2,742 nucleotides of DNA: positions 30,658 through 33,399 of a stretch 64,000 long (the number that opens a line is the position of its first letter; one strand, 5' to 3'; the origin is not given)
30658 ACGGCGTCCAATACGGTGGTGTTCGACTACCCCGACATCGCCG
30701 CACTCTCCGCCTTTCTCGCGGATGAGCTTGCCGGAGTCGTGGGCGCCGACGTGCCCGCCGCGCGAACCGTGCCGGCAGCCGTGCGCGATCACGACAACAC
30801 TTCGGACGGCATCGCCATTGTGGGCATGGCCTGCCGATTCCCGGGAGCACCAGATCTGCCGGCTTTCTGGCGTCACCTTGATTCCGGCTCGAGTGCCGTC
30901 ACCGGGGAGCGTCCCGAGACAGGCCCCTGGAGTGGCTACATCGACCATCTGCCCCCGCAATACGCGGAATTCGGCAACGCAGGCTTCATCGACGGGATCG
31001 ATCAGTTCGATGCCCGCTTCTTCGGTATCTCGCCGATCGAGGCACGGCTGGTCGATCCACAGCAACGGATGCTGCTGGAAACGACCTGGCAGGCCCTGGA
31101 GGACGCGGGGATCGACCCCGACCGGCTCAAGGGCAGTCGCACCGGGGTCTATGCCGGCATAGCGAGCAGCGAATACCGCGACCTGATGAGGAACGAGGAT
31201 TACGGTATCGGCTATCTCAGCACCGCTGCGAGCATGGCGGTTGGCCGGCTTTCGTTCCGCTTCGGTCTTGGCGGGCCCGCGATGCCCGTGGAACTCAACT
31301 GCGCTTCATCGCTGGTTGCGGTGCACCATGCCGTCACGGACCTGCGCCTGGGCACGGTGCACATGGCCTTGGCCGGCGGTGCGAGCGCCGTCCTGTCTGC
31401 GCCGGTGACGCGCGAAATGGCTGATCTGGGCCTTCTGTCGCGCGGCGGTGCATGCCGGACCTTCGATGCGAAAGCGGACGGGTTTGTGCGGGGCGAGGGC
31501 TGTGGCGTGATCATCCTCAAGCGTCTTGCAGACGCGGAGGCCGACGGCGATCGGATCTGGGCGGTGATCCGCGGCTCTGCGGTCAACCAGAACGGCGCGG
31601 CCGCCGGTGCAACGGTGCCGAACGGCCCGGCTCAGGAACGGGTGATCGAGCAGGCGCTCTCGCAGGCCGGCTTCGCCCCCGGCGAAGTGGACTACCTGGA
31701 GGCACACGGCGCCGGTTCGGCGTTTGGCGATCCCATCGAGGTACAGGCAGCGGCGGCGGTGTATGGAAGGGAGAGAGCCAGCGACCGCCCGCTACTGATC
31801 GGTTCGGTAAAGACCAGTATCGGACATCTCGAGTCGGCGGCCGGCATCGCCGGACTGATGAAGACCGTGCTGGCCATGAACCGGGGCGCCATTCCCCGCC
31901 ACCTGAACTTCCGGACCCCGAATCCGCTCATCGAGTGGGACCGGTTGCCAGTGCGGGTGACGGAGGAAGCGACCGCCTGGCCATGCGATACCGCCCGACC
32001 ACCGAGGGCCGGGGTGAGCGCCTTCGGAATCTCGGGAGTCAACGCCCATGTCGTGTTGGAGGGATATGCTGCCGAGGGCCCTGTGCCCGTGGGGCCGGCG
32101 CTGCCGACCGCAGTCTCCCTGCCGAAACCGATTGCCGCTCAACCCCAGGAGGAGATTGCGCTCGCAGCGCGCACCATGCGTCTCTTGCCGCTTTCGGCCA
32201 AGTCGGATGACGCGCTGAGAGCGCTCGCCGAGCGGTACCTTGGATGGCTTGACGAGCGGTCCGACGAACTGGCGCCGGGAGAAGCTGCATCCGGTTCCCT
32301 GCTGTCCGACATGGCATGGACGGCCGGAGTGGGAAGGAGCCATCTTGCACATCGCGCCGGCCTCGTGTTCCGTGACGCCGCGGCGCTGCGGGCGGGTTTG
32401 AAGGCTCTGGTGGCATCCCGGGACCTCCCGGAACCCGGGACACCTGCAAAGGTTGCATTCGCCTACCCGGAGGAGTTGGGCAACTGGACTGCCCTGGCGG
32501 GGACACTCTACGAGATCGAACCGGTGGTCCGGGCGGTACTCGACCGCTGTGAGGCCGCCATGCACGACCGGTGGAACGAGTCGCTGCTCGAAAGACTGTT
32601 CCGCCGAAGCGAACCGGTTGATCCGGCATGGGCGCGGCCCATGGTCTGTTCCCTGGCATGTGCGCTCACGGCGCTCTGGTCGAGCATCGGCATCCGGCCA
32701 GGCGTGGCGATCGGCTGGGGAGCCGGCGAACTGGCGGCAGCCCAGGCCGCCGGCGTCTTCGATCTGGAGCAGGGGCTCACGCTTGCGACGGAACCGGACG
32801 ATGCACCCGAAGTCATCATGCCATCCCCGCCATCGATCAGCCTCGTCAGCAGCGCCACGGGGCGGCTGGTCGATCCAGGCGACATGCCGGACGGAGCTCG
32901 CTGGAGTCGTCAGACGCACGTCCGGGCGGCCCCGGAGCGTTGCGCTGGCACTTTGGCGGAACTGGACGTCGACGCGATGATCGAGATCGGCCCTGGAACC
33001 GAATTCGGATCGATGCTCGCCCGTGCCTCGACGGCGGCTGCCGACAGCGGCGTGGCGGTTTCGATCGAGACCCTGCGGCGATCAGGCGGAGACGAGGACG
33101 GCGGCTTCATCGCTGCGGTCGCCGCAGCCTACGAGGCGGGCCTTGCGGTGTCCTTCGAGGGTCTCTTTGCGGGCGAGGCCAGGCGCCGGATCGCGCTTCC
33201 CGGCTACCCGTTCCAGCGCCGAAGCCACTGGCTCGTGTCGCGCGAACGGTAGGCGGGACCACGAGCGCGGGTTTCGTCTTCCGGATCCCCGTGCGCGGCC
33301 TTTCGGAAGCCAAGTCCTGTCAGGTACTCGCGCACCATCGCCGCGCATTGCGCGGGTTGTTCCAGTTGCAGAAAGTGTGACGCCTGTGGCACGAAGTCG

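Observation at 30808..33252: PKS ends in a second KS fused to a degenerate, shortened AT (GWGAGE) and then stops; no ACP, TE or R domain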

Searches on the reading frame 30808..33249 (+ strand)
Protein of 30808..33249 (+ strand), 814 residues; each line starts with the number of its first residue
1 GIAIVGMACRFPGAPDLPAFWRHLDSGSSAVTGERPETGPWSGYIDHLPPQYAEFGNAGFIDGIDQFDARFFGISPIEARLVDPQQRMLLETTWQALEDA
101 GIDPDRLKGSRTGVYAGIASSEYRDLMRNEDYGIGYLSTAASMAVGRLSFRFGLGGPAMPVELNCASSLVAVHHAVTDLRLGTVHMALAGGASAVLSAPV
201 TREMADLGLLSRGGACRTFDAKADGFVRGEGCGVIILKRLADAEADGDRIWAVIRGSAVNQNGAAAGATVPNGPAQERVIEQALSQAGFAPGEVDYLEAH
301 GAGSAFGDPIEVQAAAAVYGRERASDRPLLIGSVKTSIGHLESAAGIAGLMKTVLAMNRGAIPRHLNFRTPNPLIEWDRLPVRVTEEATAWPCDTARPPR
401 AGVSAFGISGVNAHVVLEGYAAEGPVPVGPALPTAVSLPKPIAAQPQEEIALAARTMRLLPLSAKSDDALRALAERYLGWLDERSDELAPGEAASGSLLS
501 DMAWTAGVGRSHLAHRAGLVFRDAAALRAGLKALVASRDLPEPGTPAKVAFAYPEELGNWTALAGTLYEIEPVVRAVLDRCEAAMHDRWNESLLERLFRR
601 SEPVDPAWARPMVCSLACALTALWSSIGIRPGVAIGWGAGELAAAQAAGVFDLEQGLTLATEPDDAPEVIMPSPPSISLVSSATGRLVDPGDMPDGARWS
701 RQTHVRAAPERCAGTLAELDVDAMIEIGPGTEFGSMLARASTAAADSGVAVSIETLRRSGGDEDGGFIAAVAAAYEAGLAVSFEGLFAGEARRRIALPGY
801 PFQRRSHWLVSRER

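Call 9: find_homologous_proteins(query=window:30808-33249:+, max_evalue=1e-20)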
Query window:30808-33249:+ (814 aa): 7250 proteins with E <= 1e-20 among 8000 candidates; the best 120 are listed.
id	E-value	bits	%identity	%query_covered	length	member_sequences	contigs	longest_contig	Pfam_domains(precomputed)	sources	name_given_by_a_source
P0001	0.0e+0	1180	70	100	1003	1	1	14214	PF22336.3,PF00109.33,PF22621.3,PF00550.32,PF02801.29,PF16197.12,PF00698.27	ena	-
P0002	0.0e+0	1166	69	100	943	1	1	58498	PF22336.3,PF00109.33,PF22621.3,PF00550.32,PF02801.29,PF16197.12,PF00698.27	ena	-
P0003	0.0e+0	1147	68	100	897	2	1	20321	PF22336.3,PF00109.33,PF22621.3,PF02801.29,PF16197.12,PF00698.27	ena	-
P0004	0.0e+0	1083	64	99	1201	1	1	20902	PF08659.17,PF22336.3,PF00109.33,PF22621.3,PF00550.32,PF13561.13,PF02801.29,PF16197.12,PF00698.27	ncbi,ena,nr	ncbi:MAG: beta-ketoacyl synthase N-terminal-like domain-containing protein [Rhodospirillales bacteri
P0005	0.0e+0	1078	64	99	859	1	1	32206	PF22336.3,PF00109.33,PF22621.3,PF02801.29,PF16197.12,PF00698.27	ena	-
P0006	0.0e+0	1074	63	99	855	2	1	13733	PF22336.3,PF00109.33,PF22621.3,PF02801.29,PF16197.12,PF00698.27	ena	-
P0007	0.0e+0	1066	62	100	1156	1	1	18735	PF08659.17,PF22336.3,PF00109.33,PF22621.3,PF00550.32,PF02801.29,PF16197.12,PF00698.27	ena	-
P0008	0.0e+0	1063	63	100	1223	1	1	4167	PF08659.17,PF22336.3,PF00109.33,PF22621.3,PF00550.32,PF13561.13,PF00106.32,PF02801.29,PF16197.12,PF00698.27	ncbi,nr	ncbi:MAG: SDR family NAD(P)-dependent oxidoreductase, partial [Rhodospirillales bacterium]|nr:SDR fa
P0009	0.0e+0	1053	61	100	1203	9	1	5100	PF08659.17,PF22336.3,PF00109.33,PF22621.3,PF00550.32,PF13561.13,PF00106.32,PF02801.29,PF16197.12,PF00698.27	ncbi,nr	ncbi:MAG: SDR family NAD(P)-dependent oxidoreductase [Gemmatimonadota bacterium]|nr:SDR family NAD(P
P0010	0.0e+0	1049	63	99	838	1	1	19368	PF22336.3,PF00109.33,PF22621.3,PF02801.29,PF16197.12,PF00698.27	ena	-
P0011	0.0e+0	1043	61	100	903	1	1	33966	PF22336.3,PF00109.33,PF22621.3,PF00550.32,PF02801.29,PF16197.12,PF00698.27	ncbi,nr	ncbi:MAG: acyltransferase domain-containing protein [Candidatus Latescibacteria bacterium]|nr:acyltr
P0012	0.0e+0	1034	61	99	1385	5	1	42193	PF08659.17,PF22336.3,PF00109.33,PF22621.3,PF00550.32,PF13561.13,PF16197.12,PF00698.27,PF00107.33,PF00106.32,PF02801.29,PF13602.13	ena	-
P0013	0.0e+0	1031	61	99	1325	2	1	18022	PF08659.17,PF22336.3,PF00109.33,PF22621.3,PF00550.32,PF13561.13,PF00106.32,PF02801.29,PF16197.12,PF13602.13,PF00698.27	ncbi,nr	ncbi:MAG: SDR family NAD(P)-dependent oxidoreductase, partial [Gemmatimonadaceae bacterium]|nr:SDR f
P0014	0.0e+0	1020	61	100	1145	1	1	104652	PF08659.17,PF22336.3,PF00109.33,PF22621.3,PF00550.32,PF13561.13,PF00106.32,PF02801.29,PF16197.12,PF00698.27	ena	-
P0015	0.0e+0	1012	60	100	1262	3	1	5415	PF08659.17,PF22336.3,PF00109.33,PF22621.3,PF00550.32,PF13561.13,PF00106.32,PF02801.29,PF16197.12,PF13602.13,PF00698.27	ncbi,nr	ncbi:MAG: SDR family NAD(P)-dependent oxidoreductase [Nitrospira sp. SB0672_bin_25]|nr:SDR family NA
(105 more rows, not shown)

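Call 35: search_protein_families(library=ncbifam, proteins=[window:30808-33249:+], max_evalue=0.001)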
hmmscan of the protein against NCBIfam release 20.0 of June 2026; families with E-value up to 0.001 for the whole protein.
window:30808-33249:+ (814 aa): 24 families
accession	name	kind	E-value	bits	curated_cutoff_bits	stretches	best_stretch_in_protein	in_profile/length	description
NF045894.1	PKS_plus_SDR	equivalog_domain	6.2e-218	726.7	1740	2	2-660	3-646/1515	type I polyketide synthase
NF040607.1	mycolic_Pks13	equivalog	9.6e-151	503.9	2100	1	2-658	103-774/1680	polyketide synthase Pks13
NF041183.1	Pks2_ls1_myc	equivalog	3.9e-125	418.6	2400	1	2-658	4-642/2086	sulfolipid-1 biosynthesis phthioceranic/hydroxyphthioceranic acid synthase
TIGR02813.1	omega_3_PfaA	subfamily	7.9e-61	205.3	1010.1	1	144-423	185-465/2582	polyketide-type polyunsaturated fatty acid synthase PfaA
TIGR03150.1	fabF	equivalog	8.8e-43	146.5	493.75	1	64-387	51-385/407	beta-ketoacyl-ACP synthase II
NF005589.0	PRK07314.1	subfamily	2.2e-39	135.4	387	1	65-418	55-410/413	beta-ketoacyl-ACP synthase II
NF004970.0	PRK06333.1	subfamily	7.6e-39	133.7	525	1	141-420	149-422/424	beta-ketoacyl-ACP synthase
NF005490.0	PRK07103.1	equivalog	2.8e-38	132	445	1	138-418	142-411/414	polyketide beta-ketoacyl:acyl carrier protein synthase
NF053555.1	prodigi_MBC_PigJ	equivalog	1.4e-37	129.4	900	1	125-418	478-757/759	prodigiosin MBC biosynthesis protein PigJ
NF006587.0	PRK09116.1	equivalog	1.2e-27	96.7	470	1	93-373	81-368/408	beta-ketoacyl-ACP synthase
NF058662.1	cispenta_AmcF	equivalog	3.3e-27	95.4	325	1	84-376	60-335/369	cispentacin biosynthesis acyltransferase subunit AmcF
NF005916.1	PRK07910.1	equivalog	3.8e-27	95.2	560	1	136-379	145-386/418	KasA/KasB family beta-ketoacyl-ACP synthase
NF006274.0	PRK08439.1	equivalog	1.1e-26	93.6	621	1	138-385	135-380/406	beta-ketoacyl-ACP synthase II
NF005076.0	PRK06501.1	equivalog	1.6e-26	93.2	629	1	145-385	155-397/425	beta-ketoacyl-ACP synthase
NF006434.0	PRK08722.1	equivalog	4.9e-24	84.9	759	1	137-382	136-384/414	beta-ketoacyl-ACP synthase II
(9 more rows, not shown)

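Call 54: search_solved_structures(query=window:30808-33249:+, max_evalue=1e-50)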
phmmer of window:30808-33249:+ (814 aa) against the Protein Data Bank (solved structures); distinct sequences matched with E-value up to 1e-50: 76 (the best 60 are shown).
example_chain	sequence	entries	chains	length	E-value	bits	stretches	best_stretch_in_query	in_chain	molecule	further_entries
7zma_A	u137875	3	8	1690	1.6e-174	585.5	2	2-434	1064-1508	Putative polyketide synthase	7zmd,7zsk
4mz0_A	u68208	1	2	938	1.5e-152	512.8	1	2-662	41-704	CurL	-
2hg4_A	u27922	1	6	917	7.5e-134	451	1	2-460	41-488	6-Deoxyerythronolide B Synthase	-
7s6b_A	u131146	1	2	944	1.9e-121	410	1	2-447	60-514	Polyketide synthase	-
8g4u_A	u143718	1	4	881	1.9e-121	410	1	2-660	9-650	EryAIII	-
7uwr_A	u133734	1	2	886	5.1e-120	405.2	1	2-660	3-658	Narbonolide/10-deoxymethynolide synthase PikA1, modules 1 and 2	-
2qo3_A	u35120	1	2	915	5.4e-120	405.2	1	2-659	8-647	EryAII Erythromycin polyketide synthase modules 3 and 4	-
6c9u_A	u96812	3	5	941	6.3e-120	404.9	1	2-659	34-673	6-deoxyerythronolide-B synthase EryA2, modules 3 and 4 | EryAII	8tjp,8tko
8tpw_A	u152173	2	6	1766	9.5e-119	401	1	2-659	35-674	EryAII,EryAII,EryAII,EryAII,6-deoxyerythronolide-B synthase EryA3, modules 5 and 6 | EryAII,EryAII,EryAII,6-deoxyerythronolide-B synthase EryA3, modules 5 and 6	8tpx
8ee0_A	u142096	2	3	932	2.4e-117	396.4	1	2-665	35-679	6-deoxyerythronolide B synthase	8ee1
7s6c_A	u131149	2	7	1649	1.3e-116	394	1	2-447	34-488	6-deoxyerythronolide-B synthase EryA2, modules 3 and 4, Lsd14 Polyketide synthase fusion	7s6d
7m7e_B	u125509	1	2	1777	1.3e-116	393.9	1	2-659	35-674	6-deoxyerythronolide-B synthase EryA2, modules 3 and 4,EryAI,6-deoxyerythronolide-B syntha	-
7m7f_B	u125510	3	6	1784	3.4e-115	389.3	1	2-658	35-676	EryAI,6-deoxyerythronolide-B synthase EryA3, modules 5 and 6 chimera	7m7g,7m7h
8tjn_B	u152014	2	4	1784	3.4e-115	389.3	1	2-658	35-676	EryAI,6-deoxyerythronolide-B synthase EryA3, modules 5 and 6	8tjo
7m7j_B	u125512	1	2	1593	1.1e-114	387.6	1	2-658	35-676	EryAI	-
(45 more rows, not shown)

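Call 57: predict_structure(alignment_id=A2)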
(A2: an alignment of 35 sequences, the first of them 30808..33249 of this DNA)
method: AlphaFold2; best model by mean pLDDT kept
length: 814 residues; sequences in the alignment: 35
mean_pLDDT: 73.5   pTM: 0.71
mean pLDDT of the five models: 73.5, 73.2, 70.8, 67.3, 56.2
residues with pLDDT >= 90: 125; 70-90: 387; 50-70: 193; < 50: 109
segments of 3 or more residues with pLDDT < 50: 32-48, 54-71, 130-138, 207-216, 221-227, 264-269, 301-306, 336-339, 425-427, 744-747, 759-761, 802-814
pLDDT, mean of each block of 10 residues (from residue 1): 88 65 65 44 48 47 44 54 73 80 80 87 52 47 82 90 81 96 95 62 47 50 49 90 81 92 51 80 93 75 49 82 75 54 77 83 66 67 70 79 75 88 53 78 63 86 82 88 83 88 81 82 93 86 72 75 80 89 81 80 70 88 90 86 89 85 64 87 83 68 68 84 80 64 52 64 72 88 86 74 35 31
secondary structure, 60 per line:
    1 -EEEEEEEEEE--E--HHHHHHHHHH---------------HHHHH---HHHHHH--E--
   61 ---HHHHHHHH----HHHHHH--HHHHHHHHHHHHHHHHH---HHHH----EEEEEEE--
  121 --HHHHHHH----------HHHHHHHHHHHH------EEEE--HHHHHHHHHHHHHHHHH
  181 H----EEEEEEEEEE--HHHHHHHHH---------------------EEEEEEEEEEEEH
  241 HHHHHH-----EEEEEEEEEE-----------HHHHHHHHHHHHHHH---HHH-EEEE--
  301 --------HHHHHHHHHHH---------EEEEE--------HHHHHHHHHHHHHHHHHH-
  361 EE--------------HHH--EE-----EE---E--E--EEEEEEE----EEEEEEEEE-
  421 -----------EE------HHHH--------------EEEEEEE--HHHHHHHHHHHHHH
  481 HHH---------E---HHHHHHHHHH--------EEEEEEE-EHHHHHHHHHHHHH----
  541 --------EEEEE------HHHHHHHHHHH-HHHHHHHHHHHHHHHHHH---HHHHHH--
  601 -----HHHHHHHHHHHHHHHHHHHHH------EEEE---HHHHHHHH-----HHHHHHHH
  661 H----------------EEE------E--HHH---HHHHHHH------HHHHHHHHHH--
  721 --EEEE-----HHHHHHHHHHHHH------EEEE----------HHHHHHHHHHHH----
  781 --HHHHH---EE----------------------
elements in order (helices of 4 or more, strands of 3 or more residues): E2-11 H17-26 H42-46 H50-55 H64-71 H76-81 H84-100 H104-107 E112-118 H123-129 H140-151 E158-161 H164-181 E186-195 H198-206 E228-239 H240-246 E252-261 H273-287 E295-298 H309-319 E329-333 H342-359 E400-406 E411-419 H440-443 E458-464 H467-483 H497-506 E515-521 H524-536 E549-553 H560-570 H572-589 H593-598 H606-626 E633-636 H640-647 H653-661 E678-680 H696-702 H709-718 E723-726 H732-744 E751-754 H765-776 H783-787

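Call 59: fold_search(model_id=the predicted structure, library=pdb)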
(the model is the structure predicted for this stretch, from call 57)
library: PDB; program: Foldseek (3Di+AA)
matches with E <= 10: 1404; with E <= 0.001: 1164
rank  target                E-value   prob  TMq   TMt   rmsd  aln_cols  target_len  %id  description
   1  4mz0_A                1.8e-60  1.00  0.69  0.64   7.3       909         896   34  Structure of a ketosynthase-acyltransferase di-domain from module CurL of the curacin A polyketide synthase (released 2014-01-29)
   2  2hg4_E                6.5e-59  1.00  0.70  0.65   7.0       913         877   34  Structure of the ketosynthase-acyltransferase didomain of module 5 from DEBS. (released 2006-07-11)
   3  2hg4_F                5.9e-58  1.00  0.69  0.65   7.1       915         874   34  Structure of the ketosynthase-acyltransferase didomain of module 5 from DEBS. (released 2006-07-11)
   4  7s6d_A                3.8e-57  1.00  0.75  0.69   6.0       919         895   32  CryoEM structure of modular PKS holo-Lsd14 bound to antibody fragment 1B2, composite structure (released 2021-11-03)
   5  6c9u_A                4.5e-57  1.00  0.70  0.64   8.0       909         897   31  Crystal structure of [KS3][AT3] didomain from module 3 of 6-deoxyerthronolide B synthase in complex with antibody frag (released 2018-05-23)
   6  2hg4_D                6.6e-57  1.00  0.71  0.66   6.4       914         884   34  Structure of the ketosynthase-acyltransferase didomain of module 5 from DEBS. (released 2006-07-11)
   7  8tpw_B                9.7e-57  1.00  0.68  0.62   8.5       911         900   30  Crosslinked 6-deoxyerythronolide B synthase (DEBS) Module 3 in complex with antibody fragment 1B2: cis-oriented 1B2 an (released 2024-08-07)
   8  7s6d_B                1.4e-56  1.00  0.75  0.69   6.1       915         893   32  CryoEM structure of modular PKS holo-Lsd14 bound to antibody fragment 1B2, composite structure (released 2021-11-03)
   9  8ee1_D                1.9e-56  1.00  0.74  0.72   5.6       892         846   32  KS-AT didomain from module 2 of the 6-deoxyerythronolide B synthase in complex with antibody fragment AA5 (released 2023-05-31)
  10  4mz0_B                2.0e-56  1.00  0.69  0.68   7.2       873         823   34  Structure of a ketosynthase-acyltransferase di-domain from module CurL of the curacin A polyketide synthase (released 2014-01-29)
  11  2hg4_A                2.5e-56  1.00  0.71  0.66   6.5       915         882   34  Structure of the ketosynthase-acyltransferase didomain of module 5 from DEBS. (released 2006-07-11)
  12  8ee0_A                2.8e-56  1.00  0.71  0.67   7.0       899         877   31  KS-AT didomain from module 2 of the 6-deoxyerythronolide B synthase in complex with antibody fragment 1B2 (released 2023-05-31)
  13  7s6c_A                3.1e-56  1.00  0.74  0.68   6.2       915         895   31  CryoEM structure of modular PKS holo-Lsd14 stalled at the condensation step and bound to antibody fragment 1B2, compos (released 2021-11-03)
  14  7s6b_A                3.3e-56  1.00  0.75  0.69   5.9       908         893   32  Crystal structure of modular polyketide synthase apo-Lsd14 from the Lasalocid biosynthesis pathway, trapped in the tra (released 2021-11-03)
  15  2qo3_B                4.8e-56  1.00  0.70  0.66   7.9       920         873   31  Crystal Structure of [KS3][AT3] didomain from module 3 of 6-deoxyerthronolide B synthase (released 2007-09-04)
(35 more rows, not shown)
